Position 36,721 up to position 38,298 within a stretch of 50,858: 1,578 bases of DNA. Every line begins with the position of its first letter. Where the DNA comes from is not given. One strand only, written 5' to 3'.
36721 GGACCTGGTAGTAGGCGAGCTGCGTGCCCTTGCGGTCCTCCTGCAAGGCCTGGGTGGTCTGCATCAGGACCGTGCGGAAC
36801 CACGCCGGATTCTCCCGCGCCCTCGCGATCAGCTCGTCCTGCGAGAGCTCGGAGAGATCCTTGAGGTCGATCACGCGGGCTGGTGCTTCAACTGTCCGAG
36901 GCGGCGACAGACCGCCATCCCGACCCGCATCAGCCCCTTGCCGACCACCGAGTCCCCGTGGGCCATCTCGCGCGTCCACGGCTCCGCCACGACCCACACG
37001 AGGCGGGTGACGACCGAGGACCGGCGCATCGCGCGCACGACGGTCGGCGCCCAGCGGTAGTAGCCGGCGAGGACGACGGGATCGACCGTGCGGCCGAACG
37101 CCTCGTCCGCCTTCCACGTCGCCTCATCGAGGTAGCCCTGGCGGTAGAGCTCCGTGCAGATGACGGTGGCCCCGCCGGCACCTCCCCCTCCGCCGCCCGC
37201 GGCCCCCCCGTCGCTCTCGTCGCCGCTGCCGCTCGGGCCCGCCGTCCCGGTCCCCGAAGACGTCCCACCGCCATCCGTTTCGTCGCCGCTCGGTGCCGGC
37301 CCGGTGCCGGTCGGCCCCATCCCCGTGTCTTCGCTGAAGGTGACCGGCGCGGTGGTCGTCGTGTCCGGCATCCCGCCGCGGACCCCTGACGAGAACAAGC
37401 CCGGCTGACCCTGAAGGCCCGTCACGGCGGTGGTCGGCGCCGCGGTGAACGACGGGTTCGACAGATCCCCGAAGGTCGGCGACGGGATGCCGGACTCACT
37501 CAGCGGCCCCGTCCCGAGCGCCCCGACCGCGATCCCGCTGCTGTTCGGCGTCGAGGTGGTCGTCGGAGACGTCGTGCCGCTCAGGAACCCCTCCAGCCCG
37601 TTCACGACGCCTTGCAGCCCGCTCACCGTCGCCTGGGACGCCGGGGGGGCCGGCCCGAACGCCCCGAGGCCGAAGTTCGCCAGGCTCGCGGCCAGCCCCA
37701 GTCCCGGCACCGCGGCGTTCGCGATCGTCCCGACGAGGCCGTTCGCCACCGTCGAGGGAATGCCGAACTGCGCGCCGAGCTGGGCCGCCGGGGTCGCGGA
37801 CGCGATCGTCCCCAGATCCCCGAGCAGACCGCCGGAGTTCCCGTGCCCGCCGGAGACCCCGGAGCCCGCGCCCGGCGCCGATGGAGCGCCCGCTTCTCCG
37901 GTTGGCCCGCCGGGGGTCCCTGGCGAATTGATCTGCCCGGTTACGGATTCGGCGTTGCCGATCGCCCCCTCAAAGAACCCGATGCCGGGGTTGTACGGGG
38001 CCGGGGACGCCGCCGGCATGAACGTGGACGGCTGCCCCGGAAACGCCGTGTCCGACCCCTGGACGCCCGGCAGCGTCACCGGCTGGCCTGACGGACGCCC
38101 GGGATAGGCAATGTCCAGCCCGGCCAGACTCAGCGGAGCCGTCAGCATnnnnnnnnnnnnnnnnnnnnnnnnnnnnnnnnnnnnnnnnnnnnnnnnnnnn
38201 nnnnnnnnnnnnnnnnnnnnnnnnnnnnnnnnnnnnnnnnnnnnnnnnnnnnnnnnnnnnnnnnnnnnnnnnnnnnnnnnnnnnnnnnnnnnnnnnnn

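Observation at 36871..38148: Gly/Ser/Thr/Pro-rich disordered protein inserted between terS and terL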

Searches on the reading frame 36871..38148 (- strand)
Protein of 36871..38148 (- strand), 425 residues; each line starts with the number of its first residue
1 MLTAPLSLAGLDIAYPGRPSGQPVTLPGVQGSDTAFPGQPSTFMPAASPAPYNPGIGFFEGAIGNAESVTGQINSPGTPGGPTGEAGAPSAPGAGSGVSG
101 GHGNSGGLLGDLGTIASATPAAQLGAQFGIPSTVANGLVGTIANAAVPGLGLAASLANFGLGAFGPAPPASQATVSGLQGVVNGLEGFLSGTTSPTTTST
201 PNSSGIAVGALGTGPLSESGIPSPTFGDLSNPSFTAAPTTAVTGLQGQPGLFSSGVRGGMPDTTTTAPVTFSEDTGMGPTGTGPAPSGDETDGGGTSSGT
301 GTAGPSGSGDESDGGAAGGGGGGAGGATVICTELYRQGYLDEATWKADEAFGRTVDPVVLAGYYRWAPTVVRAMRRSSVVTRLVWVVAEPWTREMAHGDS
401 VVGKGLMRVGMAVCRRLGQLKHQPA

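Call 6: search_protein_families(library=pfam, proteins=[window:36871-38148:-], max_evalue=1)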
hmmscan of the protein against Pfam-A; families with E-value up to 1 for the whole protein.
window:36871-38148:- (425 aa): 0 families

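Call 7: search_protein_families(library=phrogs, proteins=[window:36871-38148:-], max_evalue=0.1)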
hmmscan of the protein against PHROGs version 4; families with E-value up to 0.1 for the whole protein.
window:36871-38148:- (425 aa): 0 families

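Call 8: search_dna_similar(query=window:36871-38148:-, collection=phages, mode=protein, max_evalue=0.001, max_rows=30)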
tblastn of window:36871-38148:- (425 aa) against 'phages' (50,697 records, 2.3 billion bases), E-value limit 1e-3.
Records with a match: 2; places in all: 2; records where one place covers at least 80% of the query: 0.
Best place of each record, by identity: <60% 2.
By first word of the organism name: Puniceispirillum 2.
By host as written in the record: Candidatus Puniceispirillum marinum IMCC1322 2.
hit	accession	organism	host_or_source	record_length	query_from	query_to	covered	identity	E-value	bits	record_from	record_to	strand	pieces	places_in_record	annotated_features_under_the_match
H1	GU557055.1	Puniceispirillum phage HMO-2011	Candidatus Puniceispirillum marinum ...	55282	329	423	22%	30.8%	7e-7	58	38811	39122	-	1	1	hypothetical protein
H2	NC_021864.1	Puniceispirillum phage HMO-2011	Candidatus Puniceispirillum marinum ...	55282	329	423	22%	30.8%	7e-7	58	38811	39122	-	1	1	hypothetical protein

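Call 10: get_annotated_region(hit=H2, flank=6000)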
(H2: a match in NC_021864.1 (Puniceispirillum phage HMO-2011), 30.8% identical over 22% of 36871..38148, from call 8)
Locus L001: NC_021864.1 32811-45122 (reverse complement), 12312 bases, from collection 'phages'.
description: Puniceispirillum phage HMO-2011, complete genome.
organism: Puniceispirillum phage HMO-2011 (NCBI taxid 948071)
taxonomy: Viruses; Duplodnaviria; Heunggongvirae; Uroviricota; Caudoviricetes
host: Candidatus Puniceispirillum marinum IMCC1322; source: -; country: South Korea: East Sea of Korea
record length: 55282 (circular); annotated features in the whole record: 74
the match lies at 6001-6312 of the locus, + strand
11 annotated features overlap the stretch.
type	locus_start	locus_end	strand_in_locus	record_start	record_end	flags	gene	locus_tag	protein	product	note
CDS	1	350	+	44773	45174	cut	-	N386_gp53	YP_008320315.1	hypothetical protein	-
CDS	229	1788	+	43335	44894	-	-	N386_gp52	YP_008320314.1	terminase large subunit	Pfam:PF03237; terminase_6; terminase-like family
CDS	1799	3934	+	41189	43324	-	-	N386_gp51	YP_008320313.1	head-tail adaptor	-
CDS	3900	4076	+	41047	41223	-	-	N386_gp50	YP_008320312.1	hypothetical protein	-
CDS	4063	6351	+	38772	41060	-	-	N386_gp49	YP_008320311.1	hypothetical protein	-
CDS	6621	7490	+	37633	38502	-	-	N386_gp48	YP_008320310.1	hypothetical protein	-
CDS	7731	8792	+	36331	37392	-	-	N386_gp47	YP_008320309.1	putative coat protein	Pfam:PF11651, P22 coat protein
CDS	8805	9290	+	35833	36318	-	-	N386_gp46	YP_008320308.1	hypothetical protein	-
CDS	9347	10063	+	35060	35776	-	-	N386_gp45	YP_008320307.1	tail protein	-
CDS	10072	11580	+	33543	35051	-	-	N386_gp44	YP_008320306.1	amidase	-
CDS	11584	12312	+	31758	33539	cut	-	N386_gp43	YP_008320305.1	tail fiber protein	similar to side tail fiber protein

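Call 11: find_homologous_proteins(query=window:36871-38148:-, max_evalue=0.001)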
Query window:36871-38148:- (425 aa): 4 proteins with E <= 0.001 among 8000 candidates.
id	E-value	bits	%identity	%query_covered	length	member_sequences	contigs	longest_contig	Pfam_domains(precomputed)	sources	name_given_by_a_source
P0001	4.0e-265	898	100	100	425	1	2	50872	-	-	-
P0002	2.4e-30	124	45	48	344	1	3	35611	-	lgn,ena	-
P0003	8.1e-11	60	32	31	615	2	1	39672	-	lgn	-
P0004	7.3e-6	43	29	17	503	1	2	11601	-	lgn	-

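Call 24: find_encoding_contigs(protein=P0002, flank=10000, max_places=4)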
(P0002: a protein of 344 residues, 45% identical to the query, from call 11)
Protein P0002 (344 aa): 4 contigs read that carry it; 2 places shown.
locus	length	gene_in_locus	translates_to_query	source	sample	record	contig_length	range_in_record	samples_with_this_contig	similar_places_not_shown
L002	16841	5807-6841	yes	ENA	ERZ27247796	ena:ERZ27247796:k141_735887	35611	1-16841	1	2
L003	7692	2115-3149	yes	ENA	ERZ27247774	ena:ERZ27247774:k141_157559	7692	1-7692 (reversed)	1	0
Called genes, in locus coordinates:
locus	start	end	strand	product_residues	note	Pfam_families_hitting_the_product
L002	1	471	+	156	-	?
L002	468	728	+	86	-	-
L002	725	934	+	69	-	-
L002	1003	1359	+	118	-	-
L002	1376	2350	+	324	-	PF13578:Methyltransf_24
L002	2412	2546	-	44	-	-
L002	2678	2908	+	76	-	-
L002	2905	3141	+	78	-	-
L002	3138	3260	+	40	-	-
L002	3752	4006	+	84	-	-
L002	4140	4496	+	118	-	-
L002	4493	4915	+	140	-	PF13392:HNH_3 (weak)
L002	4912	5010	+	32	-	-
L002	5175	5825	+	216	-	PF01844:HNH, PF14279:HNH_5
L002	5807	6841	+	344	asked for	-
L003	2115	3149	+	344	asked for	-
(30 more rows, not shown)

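Call 25: find_encoding_contigs(protein=P0003, flank=8000, max_places=3)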
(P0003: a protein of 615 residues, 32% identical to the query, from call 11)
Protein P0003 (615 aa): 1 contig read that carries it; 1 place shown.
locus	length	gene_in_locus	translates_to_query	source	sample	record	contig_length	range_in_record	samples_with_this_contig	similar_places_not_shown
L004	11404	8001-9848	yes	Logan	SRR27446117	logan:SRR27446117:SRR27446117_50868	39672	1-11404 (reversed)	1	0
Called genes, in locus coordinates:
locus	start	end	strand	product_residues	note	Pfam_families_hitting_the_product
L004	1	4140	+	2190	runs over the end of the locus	PF16075:DUF4815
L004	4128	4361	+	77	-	-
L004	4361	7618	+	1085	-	PF07484:Collar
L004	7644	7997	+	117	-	-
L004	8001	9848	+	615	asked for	-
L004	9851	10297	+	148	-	-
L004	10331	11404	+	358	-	?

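Call 26: find_encoding_contigs(protein=P0004, flank=8000, max_places=3)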
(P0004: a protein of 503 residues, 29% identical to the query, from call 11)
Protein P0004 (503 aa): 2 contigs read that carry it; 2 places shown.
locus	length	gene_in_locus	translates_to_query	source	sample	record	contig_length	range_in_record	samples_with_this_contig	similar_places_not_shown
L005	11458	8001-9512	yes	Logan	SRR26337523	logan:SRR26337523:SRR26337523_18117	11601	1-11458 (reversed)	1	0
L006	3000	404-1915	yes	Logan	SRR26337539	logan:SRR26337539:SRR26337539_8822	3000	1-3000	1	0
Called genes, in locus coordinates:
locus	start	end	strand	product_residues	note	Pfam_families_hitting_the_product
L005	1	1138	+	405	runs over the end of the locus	-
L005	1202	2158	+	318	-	-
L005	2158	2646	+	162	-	-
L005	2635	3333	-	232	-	-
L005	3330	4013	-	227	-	-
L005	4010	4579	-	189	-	-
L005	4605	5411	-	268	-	-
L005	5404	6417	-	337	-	-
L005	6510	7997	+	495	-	-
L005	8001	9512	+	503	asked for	-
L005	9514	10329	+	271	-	-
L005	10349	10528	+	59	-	-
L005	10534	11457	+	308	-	?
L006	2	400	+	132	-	?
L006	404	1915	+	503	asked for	-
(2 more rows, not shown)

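Call 32: search_protein_families(library=pfam, alignment_id=A3, max_evalue=0.001)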
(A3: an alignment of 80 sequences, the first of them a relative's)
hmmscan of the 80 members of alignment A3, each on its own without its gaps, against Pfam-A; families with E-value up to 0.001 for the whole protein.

A. member 1, P0003 (615 aa): 0 families

B. families by the number of members that match (of 80 scanned): 10 families
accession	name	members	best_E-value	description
PF21722.4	Gly_rich_2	16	3.7e-17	Glycine-rich domain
PF16075.10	DUF4815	9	1.1e-61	Domain of unknown function (DUF4815)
PF05203.21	Hom_end_hint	2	5.7e-08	Hom_end-associated Hint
PF07691.17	PA14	2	1.2e-07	PA14 domain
PF14623.11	Vint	2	0.00042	Hint-domain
PF05345.18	He_PIG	1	7.7e-46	Putative Ig domain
PF02839.19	CBM_5_12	1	1.8e-07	Carbohydrate-binding module family 5/12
PF01079.26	Hint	1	4.3e-05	Hint module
PF08517.17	AXH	1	5.5e-05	Ataxin-1 and HBP1 module (AXH)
PF22544.2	HYDIN_VesB_CFA65-like_Ig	1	0.00048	HYDIN/CFA65/VesB-like, Ig-like domain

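Call 72: search_protein_families(library=phrogs, proteins=[L001:4063-6348:+], max_evalue=0.01)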
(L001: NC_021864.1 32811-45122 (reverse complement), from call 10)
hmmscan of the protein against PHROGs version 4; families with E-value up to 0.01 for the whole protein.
L001:4063-6348:+ (762 aa): 0 families

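Call 98: search_protein_families(library=ncbifam, proteins=[window:36874-38148:-, L001:4063-6348:+], max_evalue=0.01)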
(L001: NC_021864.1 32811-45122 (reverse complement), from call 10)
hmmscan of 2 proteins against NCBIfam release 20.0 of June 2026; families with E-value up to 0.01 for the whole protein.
window:36874-38148:- (425 aa): 0 families

L001:4063-6348:+ (762 aa): 0 families
